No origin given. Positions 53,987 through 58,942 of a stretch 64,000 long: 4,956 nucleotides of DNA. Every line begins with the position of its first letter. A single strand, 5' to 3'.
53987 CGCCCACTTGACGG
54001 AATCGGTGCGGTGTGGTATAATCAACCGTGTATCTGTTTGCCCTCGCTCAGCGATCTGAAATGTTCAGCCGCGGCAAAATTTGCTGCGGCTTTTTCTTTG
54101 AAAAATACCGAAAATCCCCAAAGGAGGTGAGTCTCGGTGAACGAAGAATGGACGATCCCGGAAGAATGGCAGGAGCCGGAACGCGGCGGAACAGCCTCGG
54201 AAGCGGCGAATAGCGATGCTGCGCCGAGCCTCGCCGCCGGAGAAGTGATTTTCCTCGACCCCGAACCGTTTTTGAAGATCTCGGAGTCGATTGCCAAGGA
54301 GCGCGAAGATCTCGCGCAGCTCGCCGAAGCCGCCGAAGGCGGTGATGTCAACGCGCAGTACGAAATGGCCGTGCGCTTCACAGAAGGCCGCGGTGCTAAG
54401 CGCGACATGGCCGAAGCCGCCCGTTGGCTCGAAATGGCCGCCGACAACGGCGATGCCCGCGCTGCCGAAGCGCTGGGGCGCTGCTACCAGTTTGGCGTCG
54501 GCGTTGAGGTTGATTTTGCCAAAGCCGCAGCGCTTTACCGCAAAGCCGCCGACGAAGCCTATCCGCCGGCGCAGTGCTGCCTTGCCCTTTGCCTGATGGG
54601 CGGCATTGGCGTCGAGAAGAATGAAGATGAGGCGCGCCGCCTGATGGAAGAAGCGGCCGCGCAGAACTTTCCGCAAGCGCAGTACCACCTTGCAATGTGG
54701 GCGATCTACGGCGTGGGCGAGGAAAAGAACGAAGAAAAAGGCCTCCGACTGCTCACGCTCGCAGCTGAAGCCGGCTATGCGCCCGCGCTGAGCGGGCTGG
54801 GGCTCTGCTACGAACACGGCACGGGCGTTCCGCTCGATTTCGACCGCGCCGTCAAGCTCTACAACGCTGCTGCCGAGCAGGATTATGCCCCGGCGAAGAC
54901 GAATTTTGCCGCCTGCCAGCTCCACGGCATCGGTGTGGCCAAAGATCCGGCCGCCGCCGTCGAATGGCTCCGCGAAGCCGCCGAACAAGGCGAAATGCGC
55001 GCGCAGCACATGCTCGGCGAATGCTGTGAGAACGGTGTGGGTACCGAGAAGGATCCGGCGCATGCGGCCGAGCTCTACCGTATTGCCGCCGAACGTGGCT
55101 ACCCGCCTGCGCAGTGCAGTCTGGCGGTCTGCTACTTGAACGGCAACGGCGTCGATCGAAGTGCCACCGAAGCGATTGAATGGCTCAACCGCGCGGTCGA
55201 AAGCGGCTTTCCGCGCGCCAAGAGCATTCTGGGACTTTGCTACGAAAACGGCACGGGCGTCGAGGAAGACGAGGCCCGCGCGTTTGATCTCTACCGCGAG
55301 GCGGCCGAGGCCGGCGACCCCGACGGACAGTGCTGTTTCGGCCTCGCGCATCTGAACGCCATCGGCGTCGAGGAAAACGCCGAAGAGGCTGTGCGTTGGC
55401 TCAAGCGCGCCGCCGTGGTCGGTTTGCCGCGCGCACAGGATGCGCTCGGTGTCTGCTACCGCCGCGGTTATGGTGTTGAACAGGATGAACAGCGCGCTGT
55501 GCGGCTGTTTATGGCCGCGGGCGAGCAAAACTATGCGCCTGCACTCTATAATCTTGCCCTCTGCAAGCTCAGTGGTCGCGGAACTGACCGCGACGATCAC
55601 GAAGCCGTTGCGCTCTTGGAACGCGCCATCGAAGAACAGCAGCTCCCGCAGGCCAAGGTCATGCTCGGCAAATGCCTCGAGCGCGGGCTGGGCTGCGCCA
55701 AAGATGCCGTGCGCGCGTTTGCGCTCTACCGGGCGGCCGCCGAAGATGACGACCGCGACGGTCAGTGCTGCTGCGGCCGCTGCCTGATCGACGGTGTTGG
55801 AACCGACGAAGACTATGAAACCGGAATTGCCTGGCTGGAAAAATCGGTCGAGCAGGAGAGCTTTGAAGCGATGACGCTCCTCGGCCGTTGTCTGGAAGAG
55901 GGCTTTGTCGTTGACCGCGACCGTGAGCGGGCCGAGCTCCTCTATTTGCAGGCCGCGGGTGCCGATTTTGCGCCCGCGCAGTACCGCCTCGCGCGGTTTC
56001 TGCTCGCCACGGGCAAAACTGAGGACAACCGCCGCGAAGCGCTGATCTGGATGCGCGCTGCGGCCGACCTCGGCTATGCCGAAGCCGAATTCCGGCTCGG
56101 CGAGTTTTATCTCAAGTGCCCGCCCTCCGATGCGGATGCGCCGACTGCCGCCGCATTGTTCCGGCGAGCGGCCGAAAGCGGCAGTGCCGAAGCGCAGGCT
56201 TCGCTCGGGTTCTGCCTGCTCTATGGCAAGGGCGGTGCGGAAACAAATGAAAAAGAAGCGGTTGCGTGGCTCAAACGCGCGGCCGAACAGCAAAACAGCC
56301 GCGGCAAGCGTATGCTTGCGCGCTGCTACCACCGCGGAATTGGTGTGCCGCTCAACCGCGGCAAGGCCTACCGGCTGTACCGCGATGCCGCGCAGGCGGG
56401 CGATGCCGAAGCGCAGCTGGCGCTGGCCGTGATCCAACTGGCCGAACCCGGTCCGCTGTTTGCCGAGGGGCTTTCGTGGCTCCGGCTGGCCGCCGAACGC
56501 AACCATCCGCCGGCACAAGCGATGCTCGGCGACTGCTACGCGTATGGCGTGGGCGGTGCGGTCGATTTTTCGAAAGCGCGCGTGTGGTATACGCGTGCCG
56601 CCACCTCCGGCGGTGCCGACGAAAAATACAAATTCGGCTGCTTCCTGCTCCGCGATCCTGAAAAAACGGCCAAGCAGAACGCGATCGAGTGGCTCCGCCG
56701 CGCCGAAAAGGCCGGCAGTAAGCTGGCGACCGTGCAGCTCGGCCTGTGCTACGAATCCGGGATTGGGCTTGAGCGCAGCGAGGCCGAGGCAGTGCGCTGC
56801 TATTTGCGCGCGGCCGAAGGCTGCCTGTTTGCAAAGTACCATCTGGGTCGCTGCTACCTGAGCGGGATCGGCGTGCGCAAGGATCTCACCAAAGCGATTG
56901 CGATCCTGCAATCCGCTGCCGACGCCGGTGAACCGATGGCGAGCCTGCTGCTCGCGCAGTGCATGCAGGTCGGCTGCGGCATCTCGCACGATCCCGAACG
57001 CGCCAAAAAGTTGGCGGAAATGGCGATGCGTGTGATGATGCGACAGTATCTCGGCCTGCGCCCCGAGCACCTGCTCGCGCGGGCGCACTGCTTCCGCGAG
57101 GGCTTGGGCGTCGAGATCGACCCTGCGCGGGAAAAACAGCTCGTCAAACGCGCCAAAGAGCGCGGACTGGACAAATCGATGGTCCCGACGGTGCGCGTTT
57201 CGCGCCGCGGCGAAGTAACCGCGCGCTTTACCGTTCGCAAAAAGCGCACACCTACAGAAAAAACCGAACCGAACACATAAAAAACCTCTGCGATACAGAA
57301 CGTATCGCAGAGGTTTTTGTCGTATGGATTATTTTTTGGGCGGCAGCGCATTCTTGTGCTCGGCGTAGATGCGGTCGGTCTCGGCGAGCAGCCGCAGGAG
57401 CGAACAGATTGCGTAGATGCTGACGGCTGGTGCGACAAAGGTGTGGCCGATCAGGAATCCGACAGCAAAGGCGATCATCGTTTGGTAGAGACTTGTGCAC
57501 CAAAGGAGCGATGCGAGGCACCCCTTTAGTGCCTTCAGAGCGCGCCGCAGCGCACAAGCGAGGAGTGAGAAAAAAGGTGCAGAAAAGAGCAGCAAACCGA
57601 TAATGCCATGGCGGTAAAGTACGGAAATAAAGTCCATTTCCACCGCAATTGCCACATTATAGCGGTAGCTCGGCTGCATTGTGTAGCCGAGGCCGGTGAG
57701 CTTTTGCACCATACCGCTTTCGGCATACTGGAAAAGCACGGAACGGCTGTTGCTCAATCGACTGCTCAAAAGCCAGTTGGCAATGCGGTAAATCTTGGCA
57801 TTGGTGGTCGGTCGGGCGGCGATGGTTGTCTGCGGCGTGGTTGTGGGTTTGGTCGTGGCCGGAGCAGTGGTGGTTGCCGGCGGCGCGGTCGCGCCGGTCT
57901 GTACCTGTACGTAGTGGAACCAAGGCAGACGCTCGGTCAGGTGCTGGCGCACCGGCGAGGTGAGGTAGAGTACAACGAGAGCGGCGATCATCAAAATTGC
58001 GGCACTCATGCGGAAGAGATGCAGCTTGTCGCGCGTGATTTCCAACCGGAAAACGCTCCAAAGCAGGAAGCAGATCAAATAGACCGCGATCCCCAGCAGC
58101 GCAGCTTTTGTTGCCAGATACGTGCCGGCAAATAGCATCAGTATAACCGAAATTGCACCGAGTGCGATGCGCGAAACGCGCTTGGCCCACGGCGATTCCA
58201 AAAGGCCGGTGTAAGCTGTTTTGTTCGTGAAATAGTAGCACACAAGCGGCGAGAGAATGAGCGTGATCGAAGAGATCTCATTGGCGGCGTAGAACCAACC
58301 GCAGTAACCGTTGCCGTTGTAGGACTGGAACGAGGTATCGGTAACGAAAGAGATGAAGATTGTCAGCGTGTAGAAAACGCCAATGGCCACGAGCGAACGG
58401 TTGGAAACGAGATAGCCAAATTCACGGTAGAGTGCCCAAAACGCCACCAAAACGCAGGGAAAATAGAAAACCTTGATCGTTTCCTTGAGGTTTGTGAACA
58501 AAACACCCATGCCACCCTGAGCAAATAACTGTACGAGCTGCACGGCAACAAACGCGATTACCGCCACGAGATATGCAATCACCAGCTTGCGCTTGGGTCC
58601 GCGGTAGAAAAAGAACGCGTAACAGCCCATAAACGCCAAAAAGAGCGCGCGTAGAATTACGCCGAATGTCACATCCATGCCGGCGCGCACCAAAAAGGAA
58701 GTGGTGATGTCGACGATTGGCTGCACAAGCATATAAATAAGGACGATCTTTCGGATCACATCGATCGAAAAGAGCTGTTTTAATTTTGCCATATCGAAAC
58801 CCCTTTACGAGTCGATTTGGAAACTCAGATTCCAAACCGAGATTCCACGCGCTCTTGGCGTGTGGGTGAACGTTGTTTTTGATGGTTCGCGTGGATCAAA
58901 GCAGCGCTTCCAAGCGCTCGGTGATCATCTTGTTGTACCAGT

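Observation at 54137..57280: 1047-aa cytoplasmic protein built almost entirely of about 26 Sel1-like repeats with a two-repeat periodicity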

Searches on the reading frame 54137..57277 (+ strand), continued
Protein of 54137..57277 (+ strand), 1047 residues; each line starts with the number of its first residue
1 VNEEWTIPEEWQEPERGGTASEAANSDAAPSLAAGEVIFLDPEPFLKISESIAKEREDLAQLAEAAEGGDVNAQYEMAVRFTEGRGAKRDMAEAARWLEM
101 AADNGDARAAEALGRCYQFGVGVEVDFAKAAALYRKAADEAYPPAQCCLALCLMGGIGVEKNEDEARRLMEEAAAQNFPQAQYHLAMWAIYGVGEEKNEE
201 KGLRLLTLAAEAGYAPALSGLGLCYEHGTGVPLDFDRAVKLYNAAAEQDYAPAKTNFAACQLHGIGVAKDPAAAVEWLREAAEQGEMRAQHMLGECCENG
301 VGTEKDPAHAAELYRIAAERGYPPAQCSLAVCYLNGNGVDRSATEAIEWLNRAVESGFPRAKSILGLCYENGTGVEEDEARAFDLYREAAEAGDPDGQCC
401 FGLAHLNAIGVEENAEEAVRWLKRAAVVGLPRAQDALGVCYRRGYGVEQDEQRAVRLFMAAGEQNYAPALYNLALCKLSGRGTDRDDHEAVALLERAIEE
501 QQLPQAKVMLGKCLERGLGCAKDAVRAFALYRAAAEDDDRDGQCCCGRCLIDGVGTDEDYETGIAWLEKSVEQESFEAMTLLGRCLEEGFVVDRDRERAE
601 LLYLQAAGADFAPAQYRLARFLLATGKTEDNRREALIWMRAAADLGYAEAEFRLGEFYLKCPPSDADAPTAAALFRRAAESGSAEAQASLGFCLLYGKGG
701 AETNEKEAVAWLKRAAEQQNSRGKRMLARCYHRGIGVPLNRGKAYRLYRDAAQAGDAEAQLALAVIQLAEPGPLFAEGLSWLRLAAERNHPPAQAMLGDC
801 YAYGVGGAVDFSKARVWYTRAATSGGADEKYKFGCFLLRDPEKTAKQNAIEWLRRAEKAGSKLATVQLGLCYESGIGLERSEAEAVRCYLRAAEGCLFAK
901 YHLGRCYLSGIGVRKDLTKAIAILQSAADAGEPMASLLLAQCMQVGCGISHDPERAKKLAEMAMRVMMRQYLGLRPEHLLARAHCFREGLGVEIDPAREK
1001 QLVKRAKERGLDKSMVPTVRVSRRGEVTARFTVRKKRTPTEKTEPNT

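Call 37: search_solved_structures(query=window:54137-57277:+, max_evalue=1e-10)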
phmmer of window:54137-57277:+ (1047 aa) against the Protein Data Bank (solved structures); distinct sequences matched with E-value up to 1e-10: 16.
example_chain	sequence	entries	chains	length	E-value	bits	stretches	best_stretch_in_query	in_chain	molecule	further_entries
6ok3_A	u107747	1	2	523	4.3e-69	236.7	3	220-446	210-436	Sel1 repeat protein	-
4bwr_A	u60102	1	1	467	4.3e-58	200.3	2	262-538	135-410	PROTEIN CORRESPONDING TO LOCUS C5321 FROM CFT073 E.COLI STRAIN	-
8sxq_A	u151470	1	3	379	6e-51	176.6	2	221-426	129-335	SEL-1 repeat protein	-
9uav_C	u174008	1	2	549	4.4e-38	134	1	311-500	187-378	Protein sel-1 homolog 1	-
8ket_C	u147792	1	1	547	7.1e-38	133.3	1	311-500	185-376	Protein sel-1 homolog 1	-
8kes_D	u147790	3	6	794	1.4e-37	132.4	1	311-500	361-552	Protein sel-1 homolog 1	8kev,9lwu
6onw_A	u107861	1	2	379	5.5e-37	130.4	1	273-482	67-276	Sel1 repeat protein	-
9og0_C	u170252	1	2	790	1.6e-36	128.8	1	311-500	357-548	Protein sel-1 homolog 1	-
6ur7_A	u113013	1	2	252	1.3e-32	115.9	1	161-381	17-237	Sel1 repeat family protein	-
6deh_A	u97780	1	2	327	4.6e-31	110.8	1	196-474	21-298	TPR repeat protein, protein-protein interaction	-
6ork_A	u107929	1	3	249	6.5e-30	107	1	218-422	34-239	Sel1 repeat protein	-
5b26_A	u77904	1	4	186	2.5e-22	81.9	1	312-483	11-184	Protein sel-1 homolog 1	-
6orc_A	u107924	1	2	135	4.7e-19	71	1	63-435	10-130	Sel1 repeat protein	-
8d9x_A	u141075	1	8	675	3.6e-17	64.8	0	669-773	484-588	Maltodextrin-binding protein,DAP3-binding cell death enhancer 1 short form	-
1ouv_A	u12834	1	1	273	1.2e-13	53.1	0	88-248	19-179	conserved hypothetical secreted protein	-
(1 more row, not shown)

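Call 39: search_protein_families(library=padloc, proteins=[window:54137-57277:+], max_evalue=0.01)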
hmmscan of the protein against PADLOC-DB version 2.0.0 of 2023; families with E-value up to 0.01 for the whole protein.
window:54137-57277:+ (1047 aa): 1 family
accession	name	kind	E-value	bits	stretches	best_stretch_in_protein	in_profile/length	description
PDLC00284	PtuA1|PtuA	-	0.00015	18.7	0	55-104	5-54/545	AAA ATPase domain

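Call 46: predict_structure(alignment_id=A1)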
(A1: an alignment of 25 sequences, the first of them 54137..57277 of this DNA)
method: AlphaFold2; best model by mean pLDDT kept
length: 1047 residues; sequences in the alignment: 25
mean_pLDDT: 85.1   pTM: 0.60
mean pLDDT of the five models: 85.1, 85.0, 84.7, 84.6, 83.5
residues with pLDDT >= 90: 662; 70-90: 221; 50-70: 55; < 50: 109
segments of 3 or more residues with pLDDT < 50: 1-8, 11-41, 665-668, 972-994, 1010-1047
pLDDT, mean of each block of 10 residues (from residue 1): 41 43 41 38 63 79 89 91 82 94 94 94 94 97 96 94 96 96 96 91 97 96 94 96 96 97 95 97 95 97 96 97 97 96 97 96 97 96 98 96 96 97 96 98 97 98 96 97 96 97 95 95 97 97 97 93 95 93 85 82 84 78 65 73 73 69 53 74 82 82 91 94 94 92 93 92 83 78 92 91 81 92 91 90 87 94 95 93 96 92 93 93 93 87 85 83 71 41 43 50 51 40 39 37 36
secondary structure, 60 per line:
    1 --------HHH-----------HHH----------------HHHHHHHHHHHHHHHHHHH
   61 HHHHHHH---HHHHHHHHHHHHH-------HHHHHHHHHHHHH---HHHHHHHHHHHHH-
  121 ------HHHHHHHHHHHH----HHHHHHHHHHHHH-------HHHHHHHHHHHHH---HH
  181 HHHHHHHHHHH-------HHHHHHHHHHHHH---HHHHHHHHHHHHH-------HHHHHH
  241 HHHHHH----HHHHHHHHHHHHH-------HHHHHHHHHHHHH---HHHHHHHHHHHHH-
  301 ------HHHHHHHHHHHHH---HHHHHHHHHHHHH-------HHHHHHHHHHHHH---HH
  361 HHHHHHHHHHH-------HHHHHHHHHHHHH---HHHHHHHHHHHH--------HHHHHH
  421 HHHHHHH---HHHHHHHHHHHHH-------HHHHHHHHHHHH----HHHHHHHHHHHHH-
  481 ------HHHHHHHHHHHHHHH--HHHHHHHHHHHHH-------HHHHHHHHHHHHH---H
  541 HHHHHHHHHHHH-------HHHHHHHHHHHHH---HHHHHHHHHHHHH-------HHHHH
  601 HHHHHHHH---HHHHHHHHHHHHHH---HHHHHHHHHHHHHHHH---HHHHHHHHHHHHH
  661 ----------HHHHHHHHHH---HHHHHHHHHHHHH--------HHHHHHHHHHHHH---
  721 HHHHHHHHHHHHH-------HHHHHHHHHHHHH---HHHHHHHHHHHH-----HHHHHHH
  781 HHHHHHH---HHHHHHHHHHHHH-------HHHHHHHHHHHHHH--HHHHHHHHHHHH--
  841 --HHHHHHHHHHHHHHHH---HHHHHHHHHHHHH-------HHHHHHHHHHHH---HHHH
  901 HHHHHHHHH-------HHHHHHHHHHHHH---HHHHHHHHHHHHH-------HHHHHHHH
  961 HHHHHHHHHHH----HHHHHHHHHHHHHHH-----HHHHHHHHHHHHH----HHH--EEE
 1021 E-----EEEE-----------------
elements in order (helices of 4 or more, strands of 3 or more residues): H42-67 H71-83 H91-103 H107-119 H127-138 H143-155 H163-175 H179-191 H199-211 H215-227 H235-246 H251-263 H271-283 H287-299 H307-319 H323-335 H343-355 H359-371 H379-391 H395-406 H415-427 H431-443 H451-462 H467-479 H487-501 H504-516 H524-536 H540-552 H560-572 H576-588 H596-608 H612-625 H629-644 H648-660 H671-680 H684-696 H705-717 H721-733 H741-753 H757-768 H774-787 H791-803 H811-824 H827-838 H843-858 H862-874 H882-893 H897-909 H917-929 H933-945 H953-971 H976-990 H996-1008 E1018-1021 E1027-1030

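Call 50: fold_search(model_id=the predicted structure, library=pdb)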
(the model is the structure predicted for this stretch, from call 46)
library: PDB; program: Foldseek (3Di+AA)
matches with E <= 10: 1222; with E <= 0.001: 172
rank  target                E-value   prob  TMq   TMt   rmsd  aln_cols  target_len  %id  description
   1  6ok3_A                2.2e-24  1.00  0.37  0.68   6.5       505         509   30  Crystal structure of Sel1 repeat protein from Oxalobacter formigenes (released 2020-04-15)
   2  6ok3_B                1.9e-23  1.00  0.37  0.69   6.3       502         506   30  Crystal structure of Sel1 repeat protein from Oxalobacter formigenes (released 2020-04-15)
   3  4bwr                  6.3e-21  1.00  0.27  0.53  13.2       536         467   27  Crystal structure of c5321: a protective antigen present in uropathogenic Escherichia coli strains displaying an SLR fol (released 2013-07-24)
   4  9og0_C                7.2e-17  1.00  0.18  0.31  30.0       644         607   20  Cryo-EM structure of OS9-SEL1L-HRD1 dimer (released 2025-07-30)
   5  8ket_C                2.7e-16  1.00  0.18  0.35  29.9       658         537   22  Cryo-EM structure of HRD1-SEL1LFL-XTP3B complex (released 2025-02-19)
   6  8sxq_B                2.2e-15  1.00  0.26  0.67   5.1       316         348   32  Crystal structure of Sel-1 repeat protein LceB from Legionella pneumophila (released 2024-01-24)
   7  8sxq_A                2.3e-15  1.00  0.28  0.74   4.3       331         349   30  Crystal structure of Sel-1 repeat protein LceB from Legionella pneumophila (released 2024-01-24)
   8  6onw_B                1.3e-13  1.00  0.21  0.58   9.2       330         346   30  Crystal structure of Sel1 repeat protein from Oxalobacter formigenes (released 2020-04-29)
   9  8sxq_C                1.5e-13  1.00  0.28  0.77   4.0       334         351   30  Crystal structure of Sel-1 repeat protein LceB from Legionella pneumophila (released 2024-01-24)
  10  6onw_A                1.6e-13  1.00  0.22  0.58   8.7       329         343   30  Crystal structure of Sel1 repeat protein from Oxalobacter formigenes (released 2020-04-29)
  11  7qdr_B                2.8e-13  1.00  0.30  0.26  24.6      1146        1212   15  Apo human SKI complex in the closed state (released 2022-02-02)
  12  9rtt_Q                3.2e-13  1.00  0.28  0.32  19.2       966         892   16  Activated Elongation Complex with IWS1 and ELOF1 (released 2025-09-03)
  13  7qds_B                8.3e-13  1.00  0.30  0.31  25.7      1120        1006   15  Apo human SKI complex in the open state (released 2022-02-02)
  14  7qdz_B                1.6e-12  1.00  0.30  0.28  25.6      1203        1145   14  80S-bound human SKI complex in the closed state (released 2022-02-09)
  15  9hvq_Q                1.6e-12  1.00  0.27  0.31  21.0      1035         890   14  Structure of the transcribing Pol II-DSIF-PAF-SPT6-RECQL5 complex (released 2025-07-16)
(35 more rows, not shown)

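Call 69: list_cluster_members(proteins=[window:54137-57277:+])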
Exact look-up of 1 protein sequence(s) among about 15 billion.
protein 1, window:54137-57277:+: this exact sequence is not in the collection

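Call 70: list_cluster_members(proteins=[window:54137-57277:+])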
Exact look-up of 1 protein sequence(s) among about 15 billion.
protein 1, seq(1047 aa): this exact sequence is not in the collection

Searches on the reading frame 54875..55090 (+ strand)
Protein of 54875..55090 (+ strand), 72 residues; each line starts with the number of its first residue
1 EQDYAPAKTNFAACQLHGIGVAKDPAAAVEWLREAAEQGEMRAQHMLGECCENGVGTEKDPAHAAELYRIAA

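Call 58: search_protein_representatives(alignment_id=A2)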
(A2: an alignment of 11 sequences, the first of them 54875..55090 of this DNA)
Query: 11 sequences, 72 profile positions. Proteins with E-value up to 0.001 (for the whole library): 294382; up to 1e-10: 179751; up to 1e-30: 43217. The best 150 are listed.
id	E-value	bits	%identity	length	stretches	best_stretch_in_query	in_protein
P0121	0.0e+00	1514.9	-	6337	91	1-69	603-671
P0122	1.1e-286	941.9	-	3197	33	2-71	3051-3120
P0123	7.4e-228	753.4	-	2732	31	2-72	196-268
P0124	9.8e-226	746.6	-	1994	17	1-72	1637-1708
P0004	4.4e-220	728.5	-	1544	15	1-71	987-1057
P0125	1.5e-214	710.8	-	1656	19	2-72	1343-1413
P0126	6.3e-213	705.6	-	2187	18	4-72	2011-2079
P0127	8.0e-213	705.2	-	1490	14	1-72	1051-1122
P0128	2.3e-212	703.7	-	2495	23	1-72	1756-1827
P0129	3.5e-211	700.0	-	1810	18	1-72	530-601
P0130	3.7e-211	699.9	-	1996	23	2-72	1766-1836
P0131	5.7e-210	696.1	-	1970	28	2-72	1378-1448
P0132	7.9e-207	686.0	-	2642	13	1-72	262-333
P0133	1.9e-200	665.6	-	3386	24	1-72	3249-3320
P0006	1.1e-195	650.3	-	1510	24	1-72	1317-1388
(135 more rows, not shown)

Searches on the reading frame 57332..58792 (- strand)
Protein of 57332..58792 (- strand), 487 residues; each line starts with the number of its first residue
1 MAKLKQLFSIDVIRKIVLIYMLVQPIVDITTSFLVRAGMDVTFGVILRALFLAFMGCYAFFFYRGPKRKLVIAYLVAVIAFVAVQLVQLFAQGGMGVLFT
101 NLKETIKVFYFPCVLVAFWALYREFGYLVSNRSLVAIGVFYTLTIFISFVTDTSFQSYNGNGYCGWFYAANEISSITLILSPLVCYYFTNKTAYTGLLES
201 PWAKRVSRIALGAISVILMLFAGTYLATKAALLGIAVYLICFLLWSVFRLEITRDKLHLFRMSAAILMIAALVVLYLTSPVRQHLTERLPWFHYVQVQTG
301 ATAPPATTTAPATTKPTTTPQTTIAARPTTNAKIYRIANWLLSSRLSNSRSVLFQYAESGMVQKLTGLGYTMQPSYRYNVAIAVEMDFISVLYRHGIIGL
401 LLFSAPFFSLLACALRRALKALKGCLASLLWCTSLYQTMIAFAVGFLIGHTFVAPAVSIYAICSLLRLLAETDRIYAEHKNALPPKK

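Call 20: search_protein_families(library=pfam, proteins=[window:57332-58792:-], max_evalue=0.001)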
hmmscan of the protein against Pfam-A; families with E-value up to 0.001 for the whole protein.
window:57332-58792:- (487 aa): 1 family
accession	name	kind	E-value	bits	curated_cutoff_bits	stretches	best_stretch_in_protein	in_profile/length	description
PF13425.11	O-antigen_lig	-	5.2e-47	161.2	31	1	13-463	4-450/462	O-antigen ligase like membrane protein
